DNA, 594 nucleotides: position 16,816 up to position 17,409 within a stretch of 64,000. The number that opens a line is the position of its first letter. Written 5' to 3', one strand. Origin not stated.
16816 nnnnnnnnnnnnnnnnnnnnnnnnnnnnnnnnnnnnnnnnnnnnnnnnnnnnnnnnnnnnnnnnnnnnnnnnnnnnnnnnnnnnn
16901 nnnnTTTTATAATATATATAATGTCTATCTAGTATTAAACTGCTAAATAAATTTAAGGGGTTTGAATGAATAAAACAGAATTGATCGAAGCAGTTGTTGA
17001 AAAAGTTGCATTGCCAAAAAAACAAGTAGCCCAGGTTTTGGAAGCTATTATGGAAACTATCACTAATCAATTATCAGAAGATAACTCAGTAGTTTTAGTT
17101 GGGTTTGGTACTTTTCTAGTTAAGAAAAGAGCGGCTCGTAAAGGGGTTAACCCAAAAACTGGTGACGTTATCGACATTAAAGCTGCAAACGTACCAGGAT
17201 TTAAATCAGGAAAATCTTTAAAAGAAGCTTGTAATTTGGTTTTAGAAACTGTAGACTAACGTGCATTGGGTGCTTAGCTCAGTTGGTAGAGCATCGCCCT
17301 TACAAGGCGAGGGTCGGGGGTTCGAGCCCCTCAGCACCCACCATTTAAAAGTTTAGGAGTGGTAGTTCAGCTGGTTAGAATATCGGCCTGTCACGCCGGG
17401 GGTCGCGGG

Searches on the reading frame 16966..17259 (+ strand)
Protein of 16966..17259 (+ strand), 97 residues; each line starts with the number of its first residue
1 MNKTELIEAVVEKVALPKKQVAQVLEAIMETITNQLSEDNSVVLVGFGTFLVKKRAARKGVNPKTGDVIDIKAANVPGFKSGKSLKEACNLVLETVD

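Call 19: search_protein_families(library=pfam, proteins=[window:16966-17259:+], max_evalue=0.001)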
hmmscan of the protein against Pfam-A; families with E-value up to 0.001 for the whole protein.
window:16966-17259:+ (97 aa): 3 families
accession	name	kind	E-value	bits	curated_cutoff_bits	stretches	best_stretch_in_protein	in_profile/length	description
PF00216.26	Bac_DNA_binding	-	2.8e-31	108.1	22.4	1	1-90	1-90/90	Bacterial DNA-binding protein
PF18291.6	HU-HIG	-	1.2e-07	32.2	26.2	1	2-90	33-119/125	HU domain fused to wHTH, Ig, or Glycine-rich motif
PF14908.11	HU-CCDC81_euk_1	-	3.2e-06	27.6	26.1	1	14-65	17-64/89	CCDC81 eukaryotic HU domain 1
